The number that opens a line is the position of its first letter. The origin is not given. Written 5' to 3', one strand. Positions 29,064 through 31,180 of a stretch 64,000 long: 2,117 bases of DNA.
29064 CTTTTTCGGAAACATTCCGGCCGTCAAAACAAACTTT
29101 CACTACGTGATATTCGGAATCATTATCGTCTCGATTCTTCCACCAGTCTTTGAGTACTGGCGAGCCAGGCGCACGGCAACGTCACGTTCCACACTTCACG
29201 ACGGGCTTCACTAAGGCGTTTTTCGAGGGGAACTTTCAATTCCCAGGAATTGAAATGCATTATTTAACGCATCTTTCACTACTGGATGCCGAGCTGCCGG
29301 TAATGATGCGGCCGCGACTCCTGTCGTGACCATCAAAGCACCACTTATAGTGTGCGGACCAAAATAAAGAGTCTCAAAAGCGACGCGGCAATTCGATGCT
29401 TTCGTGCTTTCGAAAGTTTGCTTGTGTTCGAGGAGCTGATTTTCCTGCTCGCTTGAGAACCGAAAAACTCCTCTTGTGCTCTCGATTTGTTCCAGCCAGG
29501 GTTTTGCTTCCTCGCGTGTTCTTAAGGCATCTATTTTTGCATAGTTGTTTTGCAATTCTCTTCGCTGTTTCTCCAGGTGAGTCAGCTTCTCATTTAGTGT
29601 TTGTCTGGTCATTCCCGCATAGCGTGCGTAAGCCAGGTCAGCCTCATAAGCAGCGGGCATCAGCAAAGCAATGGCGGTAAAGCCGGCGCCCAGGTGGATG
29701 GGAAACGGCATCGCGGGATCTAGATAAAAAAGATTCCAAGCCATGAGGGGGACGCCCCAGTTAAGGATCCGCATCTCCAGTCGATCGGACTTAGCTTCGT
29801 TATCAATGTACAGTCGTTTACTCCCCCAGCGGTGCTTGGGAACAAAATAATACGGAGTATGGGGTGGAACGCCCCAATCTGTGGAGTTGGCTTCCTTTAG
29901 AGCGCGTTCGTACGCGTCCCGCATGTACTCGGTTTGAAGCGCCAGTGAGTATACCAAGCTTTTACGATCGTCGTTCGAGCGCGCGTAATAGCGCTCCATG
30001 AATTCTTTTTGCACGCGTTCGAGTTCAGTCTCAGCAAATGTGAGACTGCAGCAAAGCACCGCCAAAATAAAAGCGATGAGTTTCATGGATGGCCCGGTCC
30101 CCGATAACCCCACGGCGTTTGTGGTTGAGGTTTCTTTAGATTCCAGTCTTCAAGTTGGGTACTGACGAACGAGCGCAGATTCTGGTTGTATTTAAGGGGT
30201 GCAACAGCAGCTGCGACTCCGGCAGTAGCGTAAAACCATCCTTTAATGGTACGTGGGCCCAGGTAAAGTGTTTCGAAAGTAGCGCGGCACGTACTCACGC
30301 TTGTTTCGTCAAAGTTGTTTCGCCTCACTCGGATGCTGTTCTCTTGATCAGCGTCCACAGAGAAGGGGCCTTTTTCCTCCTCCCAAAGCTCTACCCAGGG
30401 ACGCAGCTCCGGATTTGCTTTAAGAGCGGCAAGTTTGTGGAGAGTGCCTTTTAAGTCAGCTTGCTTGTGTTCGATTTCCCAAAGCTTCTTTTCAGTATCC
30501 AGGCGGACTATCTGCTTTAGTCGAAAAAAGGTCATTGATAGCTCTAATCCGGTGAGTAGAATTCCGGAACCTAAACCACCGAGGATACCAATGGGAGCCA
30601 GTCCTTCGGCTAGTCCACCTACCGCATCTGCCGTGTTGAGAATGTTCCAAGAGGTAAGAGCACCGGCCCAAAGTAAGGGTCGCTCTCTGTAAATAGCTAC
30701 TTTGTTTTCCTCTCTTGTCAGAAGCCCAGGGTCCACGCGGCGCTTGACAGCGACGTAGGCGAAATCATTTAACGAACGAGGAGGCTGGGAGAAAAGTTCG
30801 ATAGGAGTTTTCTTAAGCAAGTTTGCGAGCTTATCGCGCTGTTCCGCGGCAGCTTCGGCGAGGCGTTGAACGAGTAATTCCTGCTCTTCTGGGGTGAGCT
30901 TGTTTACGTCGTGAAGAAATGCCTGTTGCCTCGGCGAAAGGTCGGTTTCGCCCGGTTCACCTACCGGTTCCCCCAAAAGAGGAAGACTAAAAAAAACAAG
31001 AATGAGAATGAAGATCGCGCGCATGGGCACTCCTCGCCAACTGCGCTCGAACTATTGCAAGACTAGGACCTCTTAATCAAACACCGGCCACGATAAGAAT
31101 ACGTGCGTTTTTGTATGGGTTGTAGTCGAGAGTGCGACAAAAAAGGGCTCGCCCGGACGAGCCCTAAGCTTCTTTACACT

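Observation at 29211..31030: Tandem pair of paralogous secreted proteins defining an unrecognised family with a conserved C-terminal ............(H/R)TI motif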

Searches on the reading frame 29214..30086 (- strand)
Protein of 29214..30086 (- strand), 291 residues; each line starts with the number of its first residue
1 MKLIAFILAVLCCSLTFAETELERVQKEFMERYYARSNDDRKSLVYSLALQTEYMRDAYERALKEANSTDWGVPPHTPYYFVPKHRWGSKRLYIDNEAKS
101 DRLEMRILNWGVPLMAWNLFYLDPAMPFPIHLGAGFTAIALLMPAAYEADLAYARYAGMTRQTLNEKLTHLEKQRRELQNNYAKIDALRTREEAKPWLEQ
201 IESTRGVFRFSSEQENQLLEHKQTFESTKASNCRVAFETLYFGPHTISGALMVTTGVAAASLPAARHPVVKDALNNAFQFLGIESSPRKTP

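Call 5: search_protein_families(library=pfam, proteins=[window:29214-30086:-], max_evalue=1)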
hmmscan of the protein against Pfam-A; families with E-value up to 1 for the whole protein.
window:29214-30086:- (291 aa): 4 families
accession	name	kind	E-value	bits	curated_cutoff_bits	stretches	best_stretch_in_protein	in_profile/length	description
PF15372.11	DUF4600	-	0.031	15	27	1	155-205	46-95/128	Domain of unknown function (DUF4600)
PF02388.22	FemAB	-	0.037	13.3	24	1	164-260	240-321/406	FemAB family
PF13545.12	HTH_Crp_2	-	0.16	12.3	27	1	154-174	29-49/70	Crp-like helix-turn-helix domain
PF11796.13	DUF3323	-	0.19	12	26.6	1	158-218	62-120/209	Protein of unknown function N-terminus (DUF3323)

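Call 6: search_protein_families(library=ncbifam, proteins=[window:29214-30086:-], max_evalue=1)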
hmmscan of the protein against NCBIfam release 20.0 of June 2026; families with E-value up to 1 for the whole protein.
window:29214-30086:- (291 aa): 0 families
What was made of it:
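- On Any curated protein family (Pfam-A, NCBIfam): Call 6: zero NCBIfam families for either protein.
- On C-terminal sorting signals (sortase, exosortase, rhombosortase, myxosortase substrates): Call 6 gave no hit.
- Closest known: C-terminal protein-sorting signals. Different: No NCBIfam/TIGRFAM sorting-signal model was hit (call 6).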

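Call 31: search_protein_families(library=padloc, proteins=[window:29214-30086:-], max_evalue=1)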
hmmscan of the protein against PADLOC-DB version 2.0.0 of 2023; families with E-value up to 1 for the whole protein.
window:29214-30086:- (291 aa): 0 families

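Call 32: search_protein_families(library=phrogs, proteins=[window:29214-30086:-], max_evalue=1)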
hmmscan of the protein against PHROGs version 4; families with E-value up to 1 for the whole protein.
window:29214-30086:- (291 aa): 1 family
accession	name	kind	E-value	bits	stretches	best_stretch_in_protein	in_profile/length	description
phrog_2015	-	tail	0.13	12.4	1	159-229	1-71/275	tail tube protein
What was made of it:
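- Tried and rejected: Pfam, NCBIfam, PADLOC and PHROGs scans of both proteins gave nothing above noise (calls 5, 6, 31, 32).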

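Call 46: predict_structure(alignment_id=A2)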
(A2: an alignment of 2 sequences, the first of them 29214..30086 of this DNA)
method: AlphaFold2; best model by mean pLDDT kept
length: 291 residues; sequences in the alignment: 2
mean_pLDDT: 46.1   pTM: 0.36
mean pLDDT of the five models: 46.1, 42.4, 41.4, 41.2, 38.8
residues with pLDDT >= 90: 0; 70-90: 5; 50-70: 91; < 50: 195
segments of 3 or more residues with pLDDT < 50: 1-22, 67-114, 116-165, 200-212, 217-264, 285-291
pLDDT, mean of each block of 10 residues (from residue 1): 37 41 56 70 60 57 53 36 35 40 48 47 45 40 35 33 46 57 62 56 42 47 35 30 33 40 54 62 44 30
secondary structure, 60 per line:
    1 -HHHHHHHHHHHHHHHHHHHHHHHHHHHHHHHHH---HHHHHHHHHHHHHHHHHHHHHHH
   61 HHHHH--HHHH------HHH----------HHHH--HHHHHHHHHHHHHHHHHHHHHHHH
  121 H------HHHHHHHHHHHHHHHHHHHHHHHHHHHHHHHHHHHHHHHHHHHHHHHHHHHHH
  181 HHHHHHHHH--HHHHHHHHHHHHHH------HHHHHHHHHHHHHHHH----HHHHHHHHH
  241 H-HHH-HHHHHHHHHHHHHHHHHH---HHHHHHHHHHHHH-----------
elements in order: H2-34 H38-65 H68-71 H91-94 H97-121 H128-189 H192-205 H212-227 H232-241 H247-264 H268-280

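Call 50: fold_search(model_id=the predicted structure, library=pdb)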
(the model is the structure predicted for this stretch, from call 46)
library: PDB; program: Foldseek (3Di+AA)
matches with E <= 10: 148; with E <= 0.001: 0
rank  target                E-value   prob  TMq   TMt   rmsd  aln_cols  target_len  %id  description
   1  7m33_D                2.7e-01  0.28  0.16  0.08  22.0       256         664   18  The structure of Bacillus subtilis BmrCD in the inward-facing conformation bound to Hoechst-33342 and ATP (released 2022-01-05)
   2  9cur_D                5.1e-01  0.20  0.15  0.08  22.0       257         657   17  BmrCD in the inward-facing conformation bound to Hoechsts and lipids (released 2025-08-13)
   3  8fmv_D                6.5e-01  0.16  0.16  0.08  22.0       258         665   16  Heterodimeric ABC transporter BmrCD in the inward-facing conformation bound to substrate and ATP: BmrCD_IF-2HT/ATP (released 2023-11-15)
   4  7ocy_A                7.8e-01  0.08  0.13  0.08  23.5       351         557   13  Enterococcus faecalis EfrCD in complex with a nanobody (released 2022-05-18)
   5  5och_D                8.2e-01  0.08  0.13  0.08  26.8       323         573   14  The crystal structure of human ABCB8 in an outward-facing state (released 2018-07-25)
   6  6raf_B                8.6e-01  0.08  0.13  0.08  25.1       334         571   10  Heterodimeric ABC exporter TmrAB in inward-facing narrow conformation under turnover conditions (released 2019-07-31)
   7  5mkk_B                9.4e-01  0.08  0.13  0.08  26.6       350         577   11  Crystal structure of the heterodimeric ABC transporter TmrAB, a homolog of the antigen translocation complex TAP (released 2017-01-18)
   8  7zds_D                1.3e+00  0.08  0.16  0.10  21.6       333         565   13  IF(apo/as isolated) conformation of CydDC mutant (E500Q.C) (Dataset-18) (released 2023-04-19)
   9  3wmg_A                1.3e+00  0.05  0.12  0.07  29.6       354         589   14  Crystal structure of an inward-facing eukaryotic ABC multidrug transporter G277V/A278V/A279V mutant in complex with an (released 2014-04-30)
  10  8t4f_B                1.4e+00  0.08  0.15  0.09  24.6       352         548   11  Transporter associated with antigen processing (TAP) bound to the 9-mer peptide RRYQKSTEL (released 2024-06-19)
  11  7zdk_D                1.4e+00  0.10  0.17  0.10  27.9       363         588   12  IF(apo/asym) conformation of CydDC in AMP-PNP(CydC)/AMP-PNP(CydD) bound state (Dataset-8) (released 2023-04-19)
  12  6vqt_A                1.5e+00  0.06  0.12  0.08  28.5       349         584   15  Structure of a bacterial Atm1-family ABC exporter with MgADPVO4 bound (released 2020-07-29)
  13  7rro_D3               1.6e+00  0.07  0.15  0.14  29.6       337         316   14  Structure of the 48-nm repeat doublet microtubule from bovine tracheal cilia (released 2021-10-27)
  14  9ocg_A                1.7e+00  0.08  0.16  0.10  21.8       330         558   13  Transporter associated with antigen processing (TAP) bound to the viral protein BNLF2a in the inward-facing state (released 2025-09-10)
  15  7sel_A                1.8e+00  0.07  0.16  0.10  22.1       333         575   11  E. coli MsbA in complex with LPS and inhibitor G7090 (compound 3) (released 2022-03-09)
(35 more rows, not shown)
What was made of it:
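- On Any protein with a solved structure: Call 50: Foldseek best E=0.27 with TM<0.17.
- Foldseek found nothing: best E=0.27 and TM<0.17, from a low-confidence model (call 50).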

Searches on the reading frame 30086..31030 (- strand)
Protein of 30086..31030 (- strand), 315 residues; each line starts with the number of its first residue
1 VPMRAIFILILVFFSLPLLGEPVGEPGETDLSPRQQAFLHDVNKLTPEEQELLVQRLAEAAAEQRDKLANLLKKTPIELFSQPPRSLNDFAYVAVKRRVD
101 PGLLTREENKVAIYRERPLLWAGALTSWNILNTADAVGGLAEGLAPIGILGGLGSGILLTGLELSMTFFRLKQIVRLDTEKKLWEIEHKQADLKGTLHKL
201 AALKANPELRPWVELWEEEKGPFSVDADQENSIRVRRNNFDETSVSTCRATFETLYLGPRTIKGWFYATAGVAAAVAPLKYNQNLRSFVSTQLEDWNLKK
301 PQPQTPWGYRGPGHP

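Call 5: search_protein_families(library=pfam, proteins=[window:30086-31030:-], max_evalue=1)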
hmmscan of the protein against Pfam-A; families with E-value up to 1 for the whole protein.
window:30086-31030:- (315 aa): 2 families
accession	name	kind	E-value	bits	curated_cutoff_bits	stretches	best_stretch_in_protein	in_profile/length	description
PF00171.27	Aldedh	-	0.089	11.8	23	1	40-130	43-138/461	Aldehyde dehydrogenase family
PF24429.1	CSLinker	-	0.55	10.3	27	0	30-39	4-13/38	CSLinker motif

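Call 6: search_protein_families(library=ncbifam, proteins=[window:30086-31030:-], max_evalue=1)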
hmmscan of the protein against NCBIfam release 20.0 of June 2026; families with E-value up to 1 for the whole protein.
window:30086-31030:- (315 aa): 0 families

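Call 7: search_solved_structures(query=window:30086-31030:-, max_evalue=10)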
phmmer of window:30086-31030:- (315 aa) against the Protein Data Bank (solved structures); distinct sequences matched with E-value up to 10: 2.
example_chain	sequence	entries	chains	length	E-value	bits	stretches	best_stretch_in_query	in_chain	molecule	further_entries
4rs2_A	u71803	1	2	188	0.3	13.5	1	84-140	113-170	Predicted acyltransferase with acyl-CoA N-acyltransferase domain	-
9n2y_A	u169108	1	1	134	1.2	11.5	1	169-236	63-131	LM1843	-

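Call 8: find_homologous_proteins(query=window:30086-31030:-, max_evalue=0.001)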
Query window:30086-31030:- (315 aa): 1 proteins with E <= 0.001 among 8000 candidates.
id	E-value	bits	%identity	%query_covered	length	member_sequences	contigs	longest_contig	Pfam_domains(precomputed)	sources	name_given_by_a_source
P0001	1.5e-207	706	100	99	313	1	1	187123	-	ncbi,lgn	-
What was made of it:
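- Checked: 313 aa, the same length as the deposited protein P0001 (call 8).
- Tried and rejected: The word-indexed search of 5.8 billion clusters returned only the query itself (call 8).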

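Call 12: find_encoding_contigs(protein=P0001, flank=10000)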
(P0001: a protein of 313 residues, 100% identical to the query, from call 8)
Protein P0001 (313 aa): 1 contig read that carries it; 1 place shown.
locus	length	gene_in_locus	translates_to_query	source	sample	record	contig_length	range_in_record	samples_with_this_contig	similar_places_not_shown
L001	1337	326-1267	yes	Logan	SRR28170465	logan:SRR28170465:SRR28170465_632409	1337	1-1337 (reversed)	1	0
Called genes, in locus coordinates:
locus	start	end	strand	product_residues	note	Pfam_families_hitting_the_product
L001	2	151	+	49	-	?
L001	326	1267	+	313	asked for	-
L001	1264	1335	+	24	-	?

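Call 13: find_related_loci(query=A1, collection=genome_contigs, flank=8000)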
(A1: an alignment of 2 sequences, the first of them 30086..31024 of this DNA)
Query A1 (313 aa) in genome_contigs; peptide patterns used: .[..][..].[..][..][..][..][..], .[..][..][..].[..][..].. (x = any residue, [..] = any of these).
69 stretches matched a pattern, but none encodes a relative of the query by tblastn (E <= 1e-3).

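Call 19: predict_structure(alignment_id=A1)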
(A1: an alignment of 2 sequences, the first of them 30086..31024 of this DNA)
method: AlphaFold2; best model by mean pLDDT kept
length: 313 residues; sequences in the alignment: 2
mean_pLDDT: 38.7   pTM: 0.24
mean pLDDT of the five models: 38.7, 35.7, 34.2, 34.1, 33.2
residues with pLDDT >= 90: 0; 70-90: 6; 50-70: 48; < 50: 259
segments of 3 or more residues with pLDDT < 50: 1-41, 47-177, 221-223, 235-313
pLDDT, mean of each block of 10 residues (from residue 1): 29 28 31 41 48 42 43 38 29 25 28 26 28 30 30 34 39 49 61 60 69 63 52 48 34 31 29 32 42 31 32 35
secondary structure, 60 per line:
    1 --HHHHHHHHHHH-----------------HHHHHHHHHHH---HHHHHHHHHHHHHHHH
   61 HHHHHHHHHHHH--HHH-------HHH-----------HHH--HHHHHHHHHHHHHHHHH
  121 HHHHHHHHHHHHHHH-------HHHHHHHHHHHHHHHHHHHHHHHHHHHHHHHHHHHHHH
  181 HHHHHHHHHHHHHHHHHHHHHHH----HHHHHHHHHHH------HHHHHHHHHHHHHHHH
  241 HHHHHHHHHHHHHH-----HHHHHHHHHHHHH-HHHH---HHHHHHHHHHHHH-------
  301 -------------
elements in order: H3-13 H31-41 H45-72 H104-135 H143-203 H208-218 H225-254 H260-272 H274-277 H281-293
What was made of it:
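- Both AlphaFold models are all-helical, with matching helix boundaries and a helix break at the conserved GP (calls 19, 46). No experiment, no expression data and no homologues, so there is no covariation signal and no reliable 3D model (pLDDT 38.7 and 46.1; calls 19, 46). All-alpha predictions of about 300 aa, with a roughly 45-aa mid-protein hydrophobic hairpin flanked by long charged helices (calls 19, 46).
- Tried and rejected: AlphaFold2 on both proteins with the 2-sequence alignment gave pLDDT 38.7 and 46.1, too low for fold assignment (calls 19, 46).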

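Call 20: search_protein_representatives(alignment_id=A1)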
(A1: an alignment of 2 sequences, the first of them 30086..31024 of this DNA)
Query: 2 sequences, 316 profile positions. Proteins with E-value up to 0.001 (for the whole library): 3; up to 1e-10: 2; up to 1e-30: 2. The best 3 are listed.
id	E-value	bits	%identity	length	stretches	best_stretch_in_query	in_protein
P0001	7.1e-176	600.1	-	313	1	1-316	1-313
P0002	1.2e-160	550.1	-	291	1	1-307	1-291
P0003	5.0e-05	38.8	-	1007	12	291-314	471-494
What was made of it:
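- Checked: 291 aa (= P0002, call 20).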

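Call 31: search_protein_families(library=padloc, proteins=[window:30086-31024:-], max_evalue=1)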
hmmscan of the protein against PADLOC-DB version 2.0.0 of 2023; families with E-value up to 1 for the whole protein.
window:30086-31024:- (313 aa): 0 families

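Call 32: search_protein_families(library=phrogs, proteins=[window:30086-31024:-], max_evalue=1)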
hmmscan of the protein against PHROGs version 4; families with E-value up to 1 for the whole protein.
window:30086-31024:- (313 aa): 0 families

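Call 59: search_solved_structures(query=A1, max_evalue=10)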
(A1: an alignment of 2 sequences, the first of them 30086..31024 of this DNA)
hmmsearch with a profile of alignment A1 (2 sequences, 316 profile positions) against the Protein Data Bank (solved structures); distinct sequences matched with E-value up to 10: 3.
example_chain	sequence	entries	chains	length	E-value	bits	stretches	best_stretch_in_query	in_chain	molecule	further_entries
4s2q_D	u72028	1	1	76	0.62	12.2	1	168-221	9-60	Transcription factor SOX-9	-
9jyw_A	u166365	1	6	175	0.71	12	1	143-195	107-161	Gamma carbonic anhydrase family protein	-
5o2u_B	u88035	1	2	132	1.8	10.7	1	218-262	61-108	VHH 59H10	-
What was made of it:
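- On Any protein with a solved structure: Calls 7 and 59: best E=0.3-0.6.
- Closest known: ClyA-type bi- and tripartite alpha-pore-forming toxins. Different: No sequence match to their Pfam models or to PDB chains (calls 5, 7, 59).
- Tried and rejected: PDB sequence searches, with a single sequence and with a profile, gave nothing (calls 7, 59).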

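Call 60: search_dna_similar(query=window:30086-31024:-, collection=phages, mode=protein, max_evalue=1, max_rows=10)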
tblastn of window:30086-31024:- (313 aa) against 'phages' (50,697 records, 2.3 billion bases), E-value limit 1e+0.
No match.

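Call 61: search_dna_similar(query=window:30086-31024:-, collection=plasmids, mode=protein, max_evalue=1, max_rows=10)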
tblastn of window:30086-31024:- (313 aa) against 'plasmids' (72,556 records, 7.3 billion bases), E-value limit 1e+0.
No match.
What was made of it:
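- No tblastn hit in 50,697 phage or 72,556 plasmid records (calls 60, 61).
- Tried and rejected: tblastn against phage and plasmid records found no match (calls 60, 61).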

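Call 65: find_encoding_contigs(protein=P0005, flank=10000, max_places=5)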
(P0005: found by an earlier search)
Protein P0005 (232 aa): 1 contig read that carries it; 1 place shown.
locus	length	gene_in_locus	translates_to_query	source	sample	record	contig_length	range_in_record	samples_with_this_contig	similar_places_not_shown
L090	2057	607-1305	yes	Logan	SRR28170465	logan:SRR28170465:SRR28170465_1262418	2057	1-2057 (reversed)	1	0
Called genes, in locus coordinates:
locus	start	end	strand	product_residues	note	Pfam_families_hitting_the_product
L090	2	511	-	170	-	?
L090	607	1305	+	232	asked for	PF09335:VTT_dom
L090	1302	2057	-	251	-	?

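Call 67: find_related_loci(query=A1, collection=metagenome_contigs, flank=5000)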
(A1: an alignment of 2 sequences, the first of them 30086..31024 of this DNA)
Query A1 (313 aa) in metagenome_contigs; peptide patterns used: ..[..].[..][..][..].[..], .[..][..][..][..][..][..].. (x = any residue, [..] = any of these).
600 stretches matched a pattern, but none encodes a relative of the query by tblastn (E <= 1e-3).

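Call 68: find_related_loci(query=A1, collection=viral_contigs, flank=5000)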
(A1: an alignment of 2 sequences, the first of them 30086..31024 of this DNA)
Query A1 (313 aa) in viral_contigs; peptide patterns used: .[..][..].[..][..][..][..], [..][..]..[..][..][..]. (x = any residue, [..] = any of these).
432 stretches matched a pattern, but none encodes a relative of the query by tblastn (E <= 1e-3).
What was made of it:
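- Tried and rejected: Back-translated pattern scans with the A/B alignment found no relative in GTDB genomes, JGI metagenomes or IMG/VR (calls 13, 67, 68).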
